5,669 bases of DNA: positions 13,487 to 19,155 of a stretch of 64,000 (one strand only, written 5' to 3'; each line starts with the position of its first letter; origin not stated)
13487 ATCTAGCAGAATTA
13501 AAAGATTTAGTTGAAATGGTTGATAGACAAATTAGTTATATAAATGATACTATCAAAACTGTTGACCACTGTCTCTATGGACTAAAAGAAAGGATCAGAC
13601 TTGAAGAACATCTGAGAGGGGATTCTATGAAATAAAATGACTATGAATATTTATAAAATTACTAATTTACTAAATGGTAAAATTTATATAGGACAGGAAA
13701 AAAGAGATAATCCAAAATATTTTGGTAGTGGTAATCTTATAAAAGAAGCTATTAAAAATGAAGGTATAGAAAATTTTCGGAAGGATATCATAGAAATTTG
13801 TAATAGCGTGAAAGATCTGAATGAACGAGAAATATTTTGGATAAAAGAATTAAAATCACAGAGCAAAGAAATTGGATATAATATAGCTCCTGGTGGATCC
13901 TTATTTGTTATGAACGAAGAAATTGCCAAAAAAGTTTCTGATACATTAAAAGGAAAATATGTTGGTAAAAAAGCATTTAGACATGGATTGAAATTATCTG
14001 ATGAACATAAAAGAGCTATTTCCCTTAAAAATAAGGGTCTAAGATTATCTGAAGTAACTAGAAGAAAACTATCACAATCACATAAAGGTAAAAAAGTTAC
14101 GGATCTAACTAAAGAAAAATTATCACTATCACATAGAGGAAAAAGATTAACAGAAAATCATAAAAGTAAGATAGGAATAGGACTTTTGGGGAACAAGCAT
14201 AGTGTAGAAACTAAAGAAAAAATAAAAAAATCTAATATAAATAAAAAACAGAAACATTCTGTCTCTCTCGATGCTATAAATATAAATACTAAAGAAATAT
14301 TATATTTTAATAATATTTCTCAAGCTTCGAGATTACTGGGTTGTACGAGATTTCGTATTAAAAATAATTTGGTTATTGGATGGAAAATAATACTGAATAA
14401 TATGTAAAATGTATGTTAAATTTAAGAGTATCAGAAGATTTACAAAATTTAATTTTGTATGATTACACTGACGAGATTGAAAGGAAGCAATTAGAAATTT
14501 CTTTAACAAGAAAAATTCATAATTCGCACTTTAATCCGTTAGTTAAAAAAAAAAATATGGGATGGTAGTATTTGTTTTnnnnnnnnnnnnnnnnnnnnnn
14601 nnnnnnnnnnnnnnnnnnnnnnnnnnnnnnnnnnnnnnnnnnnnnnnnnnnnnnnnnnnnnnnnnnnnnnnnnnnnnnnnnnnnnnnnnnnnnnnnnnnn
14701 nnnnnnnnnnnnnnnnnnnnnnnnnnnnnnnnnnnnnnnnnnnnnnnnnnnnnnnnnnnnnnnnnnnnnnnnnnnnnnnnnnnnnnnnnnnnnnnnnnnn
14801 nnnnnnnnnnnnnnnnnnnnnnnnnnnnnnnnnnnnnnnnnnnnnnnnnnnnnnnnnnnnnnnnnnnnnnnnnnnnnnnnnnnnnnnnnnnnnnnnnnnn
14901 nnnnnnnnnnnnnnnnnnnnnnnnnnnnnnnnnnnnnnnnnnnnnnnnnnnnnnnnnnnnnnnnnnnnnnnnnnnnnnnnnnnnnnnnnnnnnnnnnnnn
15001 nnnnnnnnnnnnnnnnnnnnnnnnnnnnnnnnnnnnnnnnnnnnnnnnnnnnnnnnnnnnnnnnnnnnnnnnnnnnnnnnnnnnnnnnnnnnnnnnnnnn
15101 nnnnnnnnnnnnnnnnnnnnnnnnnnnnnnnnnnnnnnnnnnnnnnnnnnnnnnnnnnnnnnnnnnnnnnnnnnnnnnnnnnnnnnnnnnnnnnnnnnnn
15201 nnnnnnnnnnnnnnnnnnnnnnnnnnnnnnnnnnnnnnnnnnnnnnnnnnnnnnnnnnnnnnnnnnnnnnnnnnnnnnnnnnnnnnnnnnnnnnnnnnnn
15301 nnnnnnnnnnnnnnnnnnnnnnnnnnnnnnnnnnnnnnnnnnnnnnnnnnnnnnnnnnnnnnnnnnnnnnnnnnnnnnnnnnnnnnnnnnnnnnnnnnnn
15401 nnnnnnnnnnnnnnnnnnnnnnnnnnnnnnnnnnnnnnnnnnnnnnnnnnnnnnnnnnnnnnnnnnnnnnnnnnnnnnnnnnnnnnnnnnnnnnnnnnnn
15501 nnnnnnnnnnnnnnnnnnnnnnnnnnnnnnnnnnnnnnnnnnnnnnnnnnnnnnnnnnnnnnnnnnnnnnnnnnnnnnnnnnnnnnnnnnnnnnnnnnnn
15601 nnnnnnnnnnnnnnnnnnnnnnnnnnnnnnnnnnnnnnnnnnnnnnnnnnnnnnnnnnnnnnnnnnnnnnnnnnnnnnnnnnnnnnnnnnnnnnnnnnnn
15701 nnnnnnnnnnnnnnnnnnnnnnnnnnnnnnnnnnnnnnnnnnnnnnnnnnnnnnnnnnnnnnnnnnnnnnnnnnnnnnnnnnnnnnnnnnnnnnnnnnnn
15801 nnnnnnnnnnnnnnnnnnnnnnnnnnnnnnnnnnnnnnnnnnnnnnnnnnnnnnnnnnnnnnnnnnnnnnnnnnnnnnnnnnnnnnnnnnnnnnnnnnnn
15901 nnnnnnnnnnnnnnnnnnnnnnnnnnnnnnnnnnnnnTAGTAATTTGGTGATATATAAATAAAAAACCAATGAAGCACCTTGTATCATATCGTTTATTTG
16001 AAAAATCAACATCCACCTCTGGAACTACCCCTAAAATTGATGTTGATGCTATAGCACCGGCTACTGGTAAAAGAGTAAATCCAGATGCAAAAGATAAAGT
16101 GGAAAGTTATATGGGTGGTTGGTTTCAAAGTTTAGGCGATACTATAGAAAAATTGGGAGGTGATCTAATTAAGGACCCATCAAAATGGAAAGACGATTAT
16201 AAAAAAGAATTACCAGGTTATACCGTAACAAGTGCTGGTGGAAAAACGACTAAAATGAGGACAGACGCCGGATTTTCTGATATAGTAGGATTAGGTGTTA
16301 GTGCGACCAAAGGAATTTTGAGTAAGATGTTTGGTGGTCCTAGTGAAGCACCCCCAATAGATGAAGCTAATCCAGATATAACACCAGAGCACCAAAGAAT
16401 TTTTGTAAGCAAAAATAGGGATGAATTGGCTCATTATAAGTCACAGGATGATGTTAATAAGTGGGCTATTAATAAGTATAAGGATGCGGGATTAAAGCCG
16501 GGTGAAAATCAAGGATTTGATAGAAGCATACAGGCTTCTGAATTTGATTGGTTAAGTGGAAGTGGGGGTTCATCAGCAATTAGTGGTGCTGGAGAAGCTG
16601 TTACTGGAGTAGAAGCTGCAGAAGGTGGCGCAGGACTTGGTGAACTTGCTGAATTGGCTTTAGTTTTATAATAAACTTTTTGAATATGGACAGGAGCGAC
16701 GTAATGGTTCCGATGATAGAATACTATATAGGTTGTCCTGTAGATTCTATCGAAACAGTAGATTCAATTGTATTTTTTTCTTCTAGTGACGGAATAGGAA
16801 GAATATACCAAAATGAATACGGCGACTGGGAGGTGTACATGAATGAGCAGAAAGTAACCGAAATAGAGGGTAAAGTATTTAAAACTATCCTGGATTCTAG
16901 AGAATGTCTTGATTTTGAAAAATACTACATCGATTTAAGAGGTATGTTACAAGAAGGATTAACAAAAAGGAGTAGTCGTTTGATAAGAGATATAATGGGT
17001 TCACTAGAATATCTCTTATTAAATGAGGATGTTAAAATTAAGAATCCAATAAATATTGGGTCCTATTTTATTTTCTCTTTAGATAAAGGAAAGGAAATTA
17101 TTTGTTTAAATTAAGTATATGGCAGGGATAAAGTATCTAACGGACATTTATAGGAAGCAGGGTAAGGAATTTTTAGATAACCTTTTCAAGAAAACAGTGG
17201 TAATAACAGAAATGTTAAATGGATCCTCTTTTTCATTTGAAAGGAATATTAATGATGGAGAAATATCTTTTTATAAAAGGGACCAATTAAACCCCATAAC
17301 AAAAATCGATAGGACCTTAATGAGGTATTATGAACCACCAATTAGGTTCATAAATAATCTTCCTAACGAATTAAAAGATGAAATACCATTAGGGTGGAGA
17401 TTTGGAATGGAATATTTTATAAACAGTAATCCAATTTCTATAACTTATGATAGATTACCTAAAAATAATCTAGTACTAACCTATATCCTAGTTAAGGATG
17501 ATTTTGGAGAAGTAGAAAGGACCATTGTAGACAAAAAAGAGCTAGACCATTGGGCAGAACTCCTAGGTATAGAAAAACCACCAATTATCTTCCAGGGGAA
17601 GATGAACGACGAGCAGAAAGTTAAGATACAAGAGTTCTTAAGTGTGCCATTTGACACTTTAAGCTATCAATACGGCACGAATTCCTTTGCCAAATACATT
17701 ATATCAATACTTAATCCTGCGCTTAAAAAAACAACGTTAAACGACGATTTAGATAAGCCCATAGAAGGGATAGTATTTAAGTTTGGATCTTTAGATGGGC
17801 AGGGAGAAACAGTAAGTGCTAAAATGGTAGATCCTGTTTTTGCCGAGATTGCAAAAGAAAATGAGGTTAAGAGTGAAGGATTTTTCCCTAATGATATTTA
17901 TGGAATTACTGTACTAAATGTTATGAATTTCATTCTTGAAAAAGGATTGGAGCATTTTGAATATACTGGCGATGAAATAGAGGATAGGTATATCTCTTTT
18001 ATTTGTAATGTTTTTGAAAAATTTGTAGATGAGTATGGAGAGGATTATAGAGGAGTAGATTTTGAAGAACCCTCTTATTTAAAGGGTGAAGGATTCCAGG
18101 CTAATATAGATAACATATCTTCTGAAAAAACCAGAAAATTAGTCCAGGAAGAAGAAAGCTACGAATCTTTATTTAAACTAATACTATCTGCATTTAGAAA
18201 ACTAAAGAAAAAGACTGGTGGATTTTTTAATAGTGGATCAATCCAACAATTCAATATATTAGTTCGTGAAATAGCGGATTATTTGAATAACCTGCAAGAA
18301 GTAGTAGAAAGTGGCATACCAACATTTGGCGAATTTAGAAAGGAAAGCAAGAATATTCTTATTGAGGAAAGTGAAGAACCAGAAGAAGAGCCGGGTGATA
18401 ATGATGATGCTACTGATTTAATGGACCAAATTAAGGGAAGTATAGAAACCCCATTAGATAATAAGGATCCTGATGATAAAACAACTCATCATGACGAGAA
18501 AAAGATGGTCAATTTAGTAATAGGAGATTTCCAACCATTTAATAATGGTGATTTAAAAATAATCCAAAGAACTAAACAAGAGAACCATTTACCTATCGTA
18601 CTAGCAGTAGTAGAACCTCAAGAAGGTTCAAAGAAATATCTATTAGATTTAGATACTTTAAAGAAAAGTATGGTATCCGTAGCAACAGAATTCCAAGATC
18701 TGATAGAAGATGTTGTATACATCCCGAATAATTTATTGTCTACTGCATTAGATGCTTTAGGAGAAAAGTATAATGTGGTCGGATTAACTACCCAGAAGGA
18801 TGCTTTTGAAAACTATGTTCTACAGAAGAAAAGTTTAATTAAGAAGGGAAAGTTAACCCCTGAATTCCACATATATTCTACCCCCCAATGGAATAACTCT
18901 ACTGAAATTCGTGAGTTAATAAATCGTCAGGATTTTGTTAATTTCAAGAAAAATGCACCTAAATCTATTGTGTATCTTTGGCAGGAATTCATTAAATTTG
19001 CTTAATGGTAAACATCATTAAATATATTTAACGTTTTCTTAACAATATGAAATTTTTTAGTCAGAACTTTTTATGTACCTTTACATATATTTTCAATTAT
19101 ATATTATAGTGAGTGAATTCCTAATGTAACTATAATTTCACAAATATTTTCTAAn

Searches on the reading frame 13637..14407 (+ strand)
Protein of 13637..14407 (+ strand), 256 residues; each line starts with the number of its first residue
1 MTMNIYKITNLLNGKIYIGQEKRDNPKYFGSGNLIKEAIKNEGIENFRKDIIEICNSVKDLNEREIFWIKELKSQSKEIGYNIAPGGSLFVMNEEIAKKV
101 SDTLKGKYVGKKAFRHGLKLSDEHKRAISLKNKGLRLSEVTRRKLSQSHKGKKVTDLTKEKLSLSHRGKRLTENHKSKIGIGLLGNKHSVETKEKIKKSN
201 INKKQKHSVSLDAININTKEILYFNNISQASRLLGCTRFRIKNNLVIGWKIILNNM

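Call 95: search_protein_families(library=pfam, proteins=[window:13637-14407:+], max_evalue=0.001)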
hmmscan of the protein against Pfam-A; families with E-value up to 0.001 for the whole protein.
window:13637-14407:+ (256 aa): 3 families
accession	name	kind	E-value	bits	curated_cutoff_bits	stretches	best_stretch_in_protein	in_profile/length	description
PF07460.16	NUMOD3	-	3.4e-07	30.5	20.4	0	185-200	1-16/37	NUMOD3 motif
PF19835.5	SegE_GIY-YIG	-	2.3e-06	28.3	25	1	24-66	56-98/123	Putative endonuclease segE, GIY-YIG domain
PF01541.30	GIY-YIG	-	8.3e-06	26.5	22.6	1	4-75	3-75/78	GIY-YIG catalytic domain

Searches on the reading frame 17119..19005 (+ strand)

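Call 81: search_protein_families(library=pfam, proteins=[window:17119-19005:+], max_evalue=0.001)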
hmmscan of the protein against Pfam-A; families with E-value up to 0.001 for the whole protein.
window:17119-19005:+ (628 aa): 1 family
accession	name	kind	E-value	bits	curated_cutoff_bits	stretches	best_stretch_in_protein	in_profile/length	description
PF09414.15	RNA_ligase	-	9.9e-06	26.2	27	1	26-221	2-156/171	RNA ligase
